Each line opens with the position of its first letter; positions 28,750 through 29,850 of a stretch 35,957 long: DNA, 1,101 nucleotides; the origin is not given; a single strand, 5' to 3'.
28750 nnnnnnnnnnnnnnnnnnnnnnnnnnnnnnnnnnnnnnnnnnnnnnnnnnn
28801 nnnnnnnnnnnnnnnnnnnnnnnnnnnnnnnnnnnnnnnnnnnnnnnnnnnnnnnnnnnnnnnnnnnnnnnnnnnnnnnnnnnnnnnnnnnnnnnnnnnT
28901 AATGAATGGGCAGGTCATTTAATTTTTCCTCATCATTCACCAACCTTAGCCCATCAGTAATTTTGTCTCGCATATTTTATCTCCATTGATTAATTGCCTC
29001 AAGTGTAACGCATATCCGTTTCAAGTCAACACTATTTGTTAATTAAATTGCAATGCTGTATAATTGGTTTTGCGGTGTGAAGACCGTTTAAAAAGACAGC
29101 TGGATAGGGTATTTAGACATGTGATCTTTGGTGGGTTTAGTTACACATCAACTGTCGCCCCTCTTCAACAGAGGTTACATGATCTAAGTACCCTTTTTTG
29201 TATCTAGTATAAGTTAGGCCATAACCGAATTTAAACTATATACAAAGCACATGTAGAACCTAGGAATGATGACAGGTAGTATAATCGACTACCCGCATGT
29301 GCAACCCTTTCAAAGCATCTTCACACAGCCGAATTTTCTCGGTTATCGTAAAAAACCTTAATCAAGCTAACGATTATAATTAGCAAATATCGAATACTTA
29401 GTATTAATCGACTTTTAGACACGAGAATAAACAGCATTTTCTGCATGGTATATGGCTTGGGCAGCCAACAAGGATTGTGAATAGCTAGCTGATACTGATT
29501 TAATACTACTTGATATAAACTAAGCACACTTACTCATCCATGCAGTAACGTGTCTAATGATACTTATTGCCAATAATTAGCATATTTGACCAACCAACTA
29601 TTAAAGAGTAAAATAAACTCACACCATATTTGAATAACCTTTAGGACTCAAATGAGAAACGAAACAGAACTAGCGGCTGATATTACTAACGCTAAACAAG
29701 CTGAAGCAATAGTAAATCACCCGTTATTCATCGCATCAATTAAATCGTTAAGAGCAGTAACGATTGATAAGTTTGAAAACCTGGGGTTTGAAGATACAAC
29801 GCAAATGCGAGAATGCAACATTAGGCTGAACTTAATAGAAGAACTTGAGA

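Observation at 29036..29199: Promoter plus 130-nt structured, U-tract-terminated transcript in a 680-bp non-coding gap upstream of the head operon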

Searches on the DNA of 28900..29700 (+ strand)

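Call 7: search_dna_similar(query=window:28900-29700:+, collection=phages, mode=distant, max_rows=40)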
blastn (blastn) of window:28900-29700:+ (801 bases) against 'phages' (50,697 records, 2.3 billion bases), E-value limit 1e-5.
Records with a match: 3; places in all: 3; records where one place covers at least 80% of the query: 0.
Best place of each record, by identity: 60-80% 3.
By first word of the organism name: Vibrio 3.
By host as written in the record: Vibrio alginolyticus 2; Vibrio sp. 1.
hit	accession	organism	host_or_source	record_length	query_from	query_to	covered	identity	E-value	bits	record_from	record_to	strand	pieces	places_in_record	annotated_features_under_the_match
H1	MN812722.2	Vibrio phage NF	Vibrio alginolyticus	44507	173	306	17%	75.6%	2e-8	66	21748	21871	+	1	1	none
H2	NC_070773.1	Vibrio phage NF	Vibrio alginolyticus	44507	173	306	17%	75.6%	2e-8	66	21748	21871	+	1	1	none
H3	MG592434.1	Vibrio phage 1.054.O._10N.261.52.A1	Vibrio sp.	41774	173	306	17%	74.5%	1e-10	73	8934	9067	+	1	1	none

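Call 8: get_annotated_region(hit=H1, flank=4000)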
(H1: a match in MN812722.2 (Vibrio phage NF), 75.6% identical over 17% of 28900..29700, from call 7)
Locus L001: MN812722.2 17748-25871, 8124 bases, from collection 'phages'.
description: Vibrio phage NF, complete genome.
organism: Vibrio phage NF (NCBI taxid 2686202)
taxonomy: Viruses; Duplodnaviria; Heunggongvirae; Uroviricota; Caudoviricetes; Enfavirus; Enfavirus NF
host: Vibrio alginolyticus; source: -; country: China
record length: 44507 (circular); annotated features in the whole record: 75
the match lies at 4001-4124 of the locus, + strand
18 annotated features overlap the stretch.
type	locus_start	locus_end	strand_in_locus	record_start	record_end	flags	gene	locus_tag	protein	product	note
CDS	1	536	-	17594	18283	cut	-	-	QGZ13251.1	putative exonuclease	-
CDS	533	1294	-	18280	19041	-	-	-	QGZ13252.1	essential recombination function protein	-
CDS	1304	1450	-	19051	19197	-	-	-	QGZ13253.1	hypothetical protein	hypothetical protein NVP1147O_41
CDS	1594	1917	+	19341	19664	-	-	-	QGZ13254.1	hypothetical protein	hypothetical protein phiV208_36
CDS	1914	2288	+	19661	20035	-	-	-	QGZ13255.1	hypothetical protein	-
CDS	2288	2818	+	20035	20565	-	-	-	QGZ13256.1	hypothetical protein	hypothetical protein phiV208_37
CDS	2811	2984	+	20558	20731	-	-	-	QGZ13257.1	hypothetical protein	hypothetical protein phiV208_38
CDS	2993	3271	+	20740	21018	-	-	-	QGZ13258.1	hypothetical protein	hypothetical protein NVP1157O_42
CDS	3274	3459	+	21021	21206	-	-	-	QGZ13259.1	hypothetical protein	-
CDS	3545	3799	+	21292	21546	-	-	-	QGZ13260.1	hypothetical protein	hypothetical protein phiV208_40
CDS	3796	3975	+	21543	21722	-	-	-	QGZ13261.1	hypothetical protein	-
CDS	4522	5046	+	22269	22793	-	-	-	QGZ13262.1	calcineurin-like phosphoesterase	-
CDS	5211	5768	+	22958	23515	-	-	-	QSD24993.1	replication protein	-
CDS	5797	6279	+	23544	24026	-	-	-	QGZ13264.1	coil containing protein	-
CDS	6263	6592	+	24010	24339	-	-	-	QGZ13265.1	hypothetical protein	-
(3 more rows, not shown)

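Call 9: get_annotated_region(hit=H3, flank=4000)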
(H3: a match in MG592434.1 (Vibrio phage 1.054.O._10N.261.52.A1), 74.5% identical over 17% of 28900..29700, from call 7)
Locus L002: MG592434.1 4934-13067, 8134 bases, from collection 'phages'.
description: Vibrio phage 1.054.O._10N.261.52.A1, partial genome.
organism: Vibrio phage 1.054.O._10N.261.52.A1 (NCBI taxid 1881382)
taxonomy: Viruses; Duplodnaviria; Heunggongvirae; Uroviricota; Caudoviricetes
host: Vibrio sp.; source: iron chloride precipitation of 0.2um-filtered seawater, resuspended in oxalate solution; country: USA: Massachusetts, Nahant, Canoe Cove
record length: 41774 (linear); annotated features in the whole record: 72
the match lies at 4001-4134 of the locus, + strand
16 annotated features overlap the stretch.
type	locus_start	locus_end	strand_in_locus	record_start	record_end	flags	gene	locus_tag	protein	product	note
CDS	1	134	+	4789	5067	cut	-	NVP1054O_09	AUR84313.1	hypothetical protein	NVP1054O_09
CDS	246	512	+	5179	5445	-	-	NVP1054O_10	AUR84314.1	hypothetical protein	NVP1054O_10; tara_best_match:OM-RGC.v1.032281204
CDS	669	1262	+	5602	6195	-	-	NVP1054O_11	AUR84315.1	hypothetical protein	NVP1054O_11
CDS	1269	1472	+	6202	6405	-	-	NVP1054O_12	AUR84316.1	TMhelix containing protein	NVP1054O_12; tara_best_match:OM-RGC.v1.035033025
CDS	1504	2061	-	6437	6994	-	-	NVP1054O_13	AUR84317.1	protein of unknown function DUF262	NVP1054O_13; tara_best_match:OM-RGC.v1.018289563; InterPro:IPR004919; pfam:PF03235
CDS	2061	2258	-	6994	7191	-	-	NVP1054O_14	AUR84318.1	hypothetical protein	NVP1054O_14; tara_best_match:OM-RGC.v1.035431923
CDS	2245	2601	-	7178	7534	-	-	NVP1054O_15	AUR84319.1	NinX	NVP1054O_15; tara_best_match:OM-RGC.v1.028516889; InterPro:IPR019701; Bacteriophage P22, NinX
CDS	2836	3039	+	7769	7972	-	-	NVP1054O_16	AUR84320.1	Cro/C1-type helix-turn-helix domain protein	NVP1054O_16; tara_best_match:OM-RGC.v1.035331705; InterPro:IPR001387; cog:COG1476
CDS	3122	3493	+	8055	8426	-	-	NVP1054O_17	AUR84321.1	hypothetical protein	NVP1054O_17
CDS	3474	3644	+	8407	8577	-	-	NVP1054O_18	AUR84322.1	hypothetical protein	NVP1054O_18; cvp_best_match:CAMPEP_0000029106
CDS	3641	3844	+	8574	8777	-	-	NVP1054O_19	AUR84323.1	hypothetical protein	NVP1054O_19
CDS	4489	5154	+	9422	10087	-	-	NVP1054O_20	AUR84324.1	calcineurin-like phosphoesterase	NVP1054O_20; aclame_best_match:protein:vir:3479; tara_best_match:OM-RGC.v1.013712677; cvp_best_match:CAMPEP_0000012464; ...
CDS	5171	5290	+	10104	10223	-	-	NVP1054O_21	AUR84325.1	hypothetical protein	NVP1054O_21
CDS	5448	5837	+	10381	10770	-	-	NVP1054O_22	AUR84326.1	hypothetical protein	NVP1054O_22; tara_best_match:OM-RGC.v1.026320918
CDS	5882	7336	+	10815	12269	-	-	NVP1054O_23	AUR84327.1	portal protein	NVP1054O_23; aclame_best_match:protein:proph:166219; tara_best_match:OM-RGC.v1.001862098; ...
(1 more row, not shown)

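Call 11: search_rna_families(source=window, start=28900, end=29700, threshold=evalue, max_evalue=10, show_alignments=3)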
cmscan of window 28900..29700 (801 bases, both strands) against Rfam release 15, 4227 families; matches with E-value up to 10: 2.
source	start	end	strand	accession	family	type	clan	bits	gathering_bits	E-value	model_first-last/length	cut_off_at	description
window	29101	29199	+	RF03703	mir-3622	Gene; miRNA;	-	21.1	78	0.44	1-84/84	no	mir-3622 microRNA precursor family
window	29306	29447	-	RF01964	RMST_3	Gene; lncRNA;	-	14.8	55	5.3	1-109/109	no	Rhabdomyosarcoma 2 associated transcript conserved region 3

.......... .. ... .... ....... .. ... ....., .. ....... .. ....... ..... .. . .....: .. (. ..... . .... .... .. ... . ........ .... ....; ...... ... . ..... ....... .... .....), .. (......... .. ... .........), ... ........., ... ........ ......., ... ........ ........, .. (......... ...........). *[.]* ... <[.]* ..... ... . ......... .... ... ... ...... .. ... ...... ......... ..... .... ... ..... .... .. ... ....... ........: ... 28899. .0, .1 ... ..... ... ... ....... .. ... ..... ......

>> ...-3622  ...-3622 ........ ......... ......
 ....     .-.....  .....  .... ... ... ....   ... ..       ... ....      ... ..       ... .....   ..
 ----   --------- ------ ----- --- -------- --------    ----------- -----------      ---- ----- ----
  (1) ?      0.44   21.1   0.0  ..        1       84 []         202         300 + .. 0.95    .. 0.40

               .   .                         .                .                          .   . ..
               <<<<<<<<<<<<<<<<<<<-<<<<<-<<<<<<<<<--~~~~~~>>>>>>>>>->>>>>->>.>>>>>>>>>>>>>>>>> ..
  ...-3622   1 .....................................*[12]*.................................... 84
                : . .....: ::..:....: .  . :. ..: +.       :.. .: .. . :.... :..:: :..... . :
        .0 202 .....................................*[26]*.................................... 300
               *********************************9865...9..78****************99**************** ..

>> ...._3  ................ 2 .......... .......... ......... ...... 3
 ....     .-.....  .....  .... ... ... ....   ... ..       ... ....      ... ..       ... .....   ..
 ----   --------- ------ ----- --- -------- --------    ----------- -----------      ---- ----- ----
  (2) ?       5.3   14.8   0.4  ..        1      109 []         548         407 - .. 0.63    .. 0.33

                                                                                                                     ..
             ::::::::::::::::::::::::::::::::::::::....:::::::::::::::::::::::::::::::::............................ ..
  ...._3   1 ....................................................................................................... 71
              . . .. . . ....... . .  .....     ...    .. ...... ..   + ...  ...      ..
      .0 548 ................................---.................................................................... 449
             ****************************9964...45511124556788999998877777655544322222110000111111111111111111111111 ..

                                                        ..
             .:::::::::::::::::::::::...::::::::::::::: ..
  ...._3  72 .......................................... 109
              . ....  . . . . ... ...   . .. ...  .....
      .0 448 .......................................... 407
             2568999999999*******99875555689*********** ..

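Call 22: build_rna_model(alignment_id=A2)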
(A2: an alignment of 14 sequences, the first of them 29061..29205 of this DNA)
Model R1 built from alignment A2 (14 sequences, 160 columns); structure: RNAalifold consensus.
model positions 143; base pairs 32; branch points 1; effective number of sequences 1.96; information 0.59 bits per position. Calibrated on 0.2 Mb of random sequence (short: E-values are rough).
structure used (alignment columns):
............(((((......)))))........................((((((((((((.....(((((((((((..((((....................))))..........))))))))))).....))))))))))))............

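Call 23: search_with_rna_model(model_id=R1, sources=[window, L001, L002, L003, L004, L005, L006, L007, L008, L009, L010, L011, L012, L013, L014, L015, L016, L017, L018, L019, L020, L021, L022, L023, L024, L025, L026, L027, L028, L029, L030, L031, L032, L033, L034, L035, L036, L037, L038, L039, L040, L041, L042, L043, L044, L045, L046, L047, L048, L049, L050, L051, L052, L053, L054, L055, L056, L057, L058, L059, L060, L061, L062, L063, L064, L065, L066, L067, L068, L069, L070, L071, L072, L073, L074, L075, L076, L077, L078, L079], max_evalue=0.01, make_alignment=true)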
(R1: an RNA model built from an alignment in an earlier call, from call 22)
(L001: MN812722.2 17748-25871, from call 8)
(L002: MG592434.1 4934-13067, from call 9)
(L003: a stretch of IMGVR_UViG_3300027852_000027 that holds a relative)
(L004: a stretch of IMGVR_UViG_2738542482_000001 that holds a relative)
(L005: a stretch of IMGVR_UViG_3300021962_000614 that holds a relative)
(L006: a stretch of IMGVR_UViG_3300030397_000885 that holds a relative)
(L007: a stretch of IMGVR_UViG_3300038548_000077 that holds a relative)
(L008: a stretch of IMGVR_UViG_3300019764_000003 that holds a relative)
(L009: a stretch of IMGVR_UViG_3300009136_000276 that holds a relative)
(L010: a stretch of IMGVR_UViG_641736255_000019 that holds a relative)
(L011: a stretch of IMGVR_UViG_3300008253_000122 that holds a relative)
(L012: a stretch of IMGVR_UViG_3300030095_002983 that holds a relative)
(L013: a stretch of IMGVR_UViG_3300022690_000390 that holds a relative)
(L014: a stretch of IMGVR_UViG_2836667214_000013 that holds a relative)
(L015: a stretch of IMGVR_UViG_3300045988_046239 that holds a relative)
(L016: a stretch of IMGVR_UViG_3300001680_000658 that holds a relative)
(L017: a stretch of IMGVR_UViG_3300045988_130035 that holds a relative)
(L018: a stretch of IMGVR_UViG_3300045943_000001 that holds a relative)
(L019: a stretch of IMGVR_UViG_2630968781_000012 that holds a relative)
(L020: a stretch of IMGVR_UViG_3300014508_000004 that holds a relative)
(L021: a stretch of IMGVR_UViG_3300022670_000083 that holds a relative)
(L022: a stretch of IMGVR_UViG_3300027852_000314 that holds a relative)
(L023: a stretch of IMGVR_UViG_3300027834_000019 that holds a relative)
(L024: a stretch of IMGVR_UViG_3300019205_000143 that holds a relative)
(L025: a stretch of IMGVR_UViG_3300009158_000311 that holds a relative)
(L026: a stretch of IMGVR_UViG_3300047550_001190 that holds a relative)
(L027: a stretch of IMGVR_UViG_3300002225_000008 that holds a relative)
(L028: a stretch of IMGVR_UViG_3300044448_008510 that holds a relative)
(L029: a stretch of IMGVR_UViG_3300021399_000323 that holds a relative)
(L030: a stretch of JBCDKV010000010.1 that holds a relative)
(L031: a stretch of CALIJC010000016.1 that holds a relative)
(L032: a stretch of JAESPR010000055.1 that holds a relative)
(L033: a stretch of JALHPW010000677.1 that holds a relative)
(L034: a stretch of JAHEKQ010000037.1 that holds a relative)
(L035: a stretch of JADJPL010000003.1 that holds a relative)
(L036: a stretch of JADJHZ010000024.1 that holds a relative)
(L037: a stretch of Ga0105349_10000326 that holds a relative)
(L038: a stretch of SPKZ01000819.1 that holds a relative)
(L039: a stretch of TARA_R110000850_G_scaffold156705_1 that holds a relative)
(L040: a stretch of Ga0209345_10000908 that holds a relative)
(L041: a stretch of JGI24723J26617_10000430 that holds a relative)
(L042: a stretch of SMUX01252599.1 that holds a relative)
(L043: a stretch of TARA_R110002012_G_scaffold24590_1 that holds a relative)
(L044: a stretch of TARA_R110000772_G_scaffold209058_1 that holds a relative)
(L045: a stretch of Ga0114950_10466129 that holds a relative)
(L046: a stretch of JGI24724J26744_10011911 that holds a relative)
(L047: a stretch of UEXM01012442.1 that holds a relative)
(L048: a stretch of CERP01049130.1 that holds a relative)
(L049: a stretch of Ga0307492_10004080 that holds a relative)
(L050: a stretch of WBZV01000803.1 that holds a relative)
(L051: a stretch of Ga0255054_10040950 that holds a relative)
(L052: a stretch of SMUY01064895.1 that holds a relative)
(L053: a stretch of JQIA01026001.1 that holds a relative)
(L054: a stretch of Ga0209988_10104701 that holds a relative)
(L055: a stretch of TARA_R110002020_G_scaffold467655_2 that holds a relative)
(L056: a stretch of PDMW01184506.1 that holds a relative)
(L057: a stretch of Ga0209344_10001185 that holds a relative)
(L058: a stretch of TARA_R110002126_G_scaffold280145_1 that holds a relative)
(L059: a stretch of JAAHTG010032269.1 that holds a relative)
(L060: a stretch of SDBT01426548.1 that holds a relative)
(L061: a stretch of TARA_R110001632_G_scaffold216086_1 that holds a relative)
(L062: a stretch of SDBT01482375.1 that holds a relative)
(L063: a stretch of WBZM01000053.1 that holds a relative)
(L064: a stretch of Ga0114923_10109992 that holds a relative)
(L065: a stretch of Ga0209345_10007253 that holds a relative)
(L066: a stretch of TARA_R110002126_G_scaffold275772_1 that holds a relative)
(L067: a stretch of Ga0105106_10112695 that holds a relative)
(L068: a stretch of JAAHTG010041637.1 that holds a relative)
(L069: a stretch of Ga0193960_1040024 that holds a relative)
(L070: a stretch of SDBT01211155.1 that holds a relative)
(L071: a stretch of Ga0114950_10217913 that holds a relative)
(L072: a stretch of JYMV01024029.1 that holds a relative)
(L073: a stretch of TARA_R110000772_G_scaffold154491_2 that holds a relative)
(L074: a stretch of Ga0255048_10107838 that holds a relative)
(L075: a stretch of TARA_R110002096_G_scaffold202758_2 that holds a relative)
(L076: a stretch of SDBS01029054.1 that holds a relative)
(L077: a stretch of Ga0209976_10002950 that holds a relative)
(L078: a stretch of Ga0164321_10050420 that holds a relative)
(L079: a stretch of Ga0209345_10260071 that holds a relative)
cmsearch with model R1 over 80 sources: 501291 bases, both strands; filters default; matches with E-value up to 0.01: 56.
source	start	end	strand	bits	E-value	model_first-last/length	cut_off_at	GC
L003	3210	3350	+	147.3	3e-26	1-143/143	no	0.35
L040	3210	3350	+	147.3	3e-26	1-143/143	no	0.35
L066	114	253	-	146.6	4.1e-26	1-143/143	no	0.36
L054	846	988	-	146.2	4.9e-26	1-143/143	no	0.38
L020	3158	3299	-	145.3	7.5e-26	1-143/143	no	0.37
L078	248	390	+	145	8.6e-26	1-143/143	no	0.36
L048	109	251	+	144.6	1e-25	1-143/143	no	0.37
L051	2165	2306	+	144.5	1.1e-25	1-143/143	no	0.36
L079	65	210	+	144.5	1.1e-25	1-143/143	no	0.35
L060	38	178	+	143.9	1.4e-25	1-143/143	no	0.35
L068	825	970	-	143.8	1.5e-25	1-143/143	no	0.36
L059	420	560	-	143.1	2e-25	1-143/143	no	0.35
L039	117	260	-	142.6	2.6e-25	1-143/143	no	0.36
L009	5448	5591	+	141.5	4.2e-25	1-143/143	no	0.35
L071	1008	1152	+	140.1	8e-25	1-143/143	no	0.37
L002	3991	4134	+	139.9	8.9e-25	1-143/143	no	0.47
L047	3027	3167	+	139.8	9.5e-25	1-143/143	no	0.35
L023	2741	2882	+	139.3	1.2e-24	1-143/143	no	0.37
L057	12437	12578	+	139.3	1.2e-24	1-143/143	no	0.37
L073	211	352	-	137.9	2.3e-24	1-143/143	no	0.37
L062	1075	1214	+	137.8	2.4e-24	1-143/143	no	0.34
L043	1345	1485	+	137.3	3e-24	1-143/143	no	0.36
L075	331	470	+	136.5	4.3e-24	1-143/143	no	0.36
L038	3757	3897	+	135.7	6.2e-24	1-143/143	no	0.38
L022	2019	2167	-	134.1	1.3e-23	1-143/143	no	0.38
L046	1306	1454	-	134.1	1.3e-23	1-143/143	no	0.38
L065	2019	2167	-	134.1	1.3e-23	1-143/143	no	0.38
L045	130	277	-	133.8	1.5e-23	1-143/143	no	0.39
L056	217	357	-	132.4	2.9e-23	1-143/143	no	0.37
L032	5849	5988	+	129.5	1.1e-22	1-143/143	no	0.35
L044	3670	3812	-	129.5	1.1e-22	1-143/143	no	0.36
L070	79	218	+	129.3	1.2e-22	1-143/143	no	0.34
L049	5346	5491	+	128.4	1.8e-22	1-143/143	no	0.38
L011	2285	2431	-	125.5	7.1e-22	1-143/143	no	0.35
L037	3085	3231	-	125.5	7.1e-22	1-143/143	no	0.35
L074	719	864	+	125.1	8.4e-22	1-143/143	no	0.41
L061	803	948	+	124.3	1.3e-21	1-143/143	no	0.38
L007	8986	9131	-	123.9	1.5e-21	1-143/143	no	0.36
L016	3873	4012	-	123.7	1.6e-21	1-143/143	no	0.38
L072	3873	4012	-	123.7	1.6e-21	1-143/143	no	0.38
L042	1290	1431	+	123.4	1.9e-21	1-143/143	no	0.37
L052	1383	1524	+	123.4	1.9e-21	1-143/143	no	0.37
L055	8587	8740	+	119.4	1.2e-20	1-143/143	no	0.38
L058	123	266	-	116.2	5.2e-20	1-143/143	no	0.33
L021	7299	7445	-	114.8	9.7e-20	1-143/143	no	0.35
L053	2084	2230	-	113.5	1.8e-19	1-143/143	no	0.34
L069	198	347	-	113.1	2.2e-19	1-143/143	no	0.34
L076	3776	3925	+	111.3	5.1e-19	1-143/143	no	0.33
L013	10409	10558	-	109.8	1e-18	1-143/143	no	0.39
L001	3991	4124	+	108.7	1.7e-18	1-143/143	no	0.43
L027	6242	6386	+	108.4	1.9e-18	1-143/143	no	0.4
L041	10349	10493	-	108.4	1.9e-18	1-143/143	no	0.4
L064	1244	1388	+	107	3.7e-18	1-143/143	no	0.39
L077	2824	2980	-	95.2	8.8e-16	1-143/143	no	0.37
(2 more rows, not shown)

Alignment A3: 56 matches aligned to the model, 201 columns, each read 5' to 3' on its own strand. Consensus structure (alignment columns), stored with it:
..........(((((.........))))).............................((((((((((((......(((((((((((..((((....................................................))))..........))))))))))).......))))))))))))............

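Call 45: search_rna_families(sources=[L003, L007, L009, L011, L013, L016, L020, L022, L023, L032, L041, L043, L044, L047, L053, L070, L075, L077, L078, L001], threshold=gathering)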
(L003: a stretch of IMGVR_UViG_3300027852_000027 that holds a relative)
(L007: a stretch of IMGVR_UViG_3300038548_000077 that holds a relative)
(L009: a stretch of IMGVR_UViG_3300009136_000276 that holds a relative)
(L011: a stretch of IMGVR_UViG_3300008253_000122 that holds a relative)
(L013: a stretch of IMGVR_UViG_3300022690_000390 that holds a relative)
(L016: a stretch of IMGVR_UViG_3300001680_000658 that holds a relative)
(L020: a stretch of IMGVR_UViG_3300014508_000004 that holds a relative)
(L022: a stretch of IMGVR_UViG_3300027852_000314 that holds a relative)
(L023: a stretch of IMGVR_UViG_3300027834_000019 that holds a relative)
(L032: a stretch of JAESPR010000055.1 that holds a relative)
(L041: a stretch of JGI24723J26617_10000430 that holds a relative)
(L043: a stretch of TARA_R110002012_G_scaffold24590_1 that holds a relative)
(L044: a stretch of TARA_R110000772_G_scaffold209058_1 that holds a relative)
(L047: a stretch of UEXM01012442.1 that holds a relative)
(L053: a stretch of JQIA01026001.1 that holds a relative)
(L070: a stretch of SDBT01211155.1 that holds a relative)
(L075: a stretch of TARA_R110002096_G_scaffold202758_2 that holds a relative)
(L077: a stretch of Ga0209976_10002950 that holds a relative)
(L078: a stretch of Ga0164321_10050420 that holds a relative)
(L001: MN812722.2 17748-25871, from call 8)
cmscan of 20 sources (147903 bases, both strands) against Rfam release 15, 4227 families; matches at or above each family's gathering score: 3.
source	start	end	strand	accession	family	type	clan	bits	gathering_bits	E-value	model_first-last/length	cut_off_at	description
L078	390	463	+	RF00005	tRNA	Gene; tRNA;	CL00001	65.1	29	1.6e-11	1-71/71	no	tRNA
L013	10338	10410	-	RF00005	tRNA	Gene; tRNA;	CL00001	63.7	29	4e-11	1-71/71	no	tRNA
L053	2023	2091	-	RF00005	tRNA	Gene; tRNA;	CL00001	30.6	29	0.049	1-71/71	no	tRNA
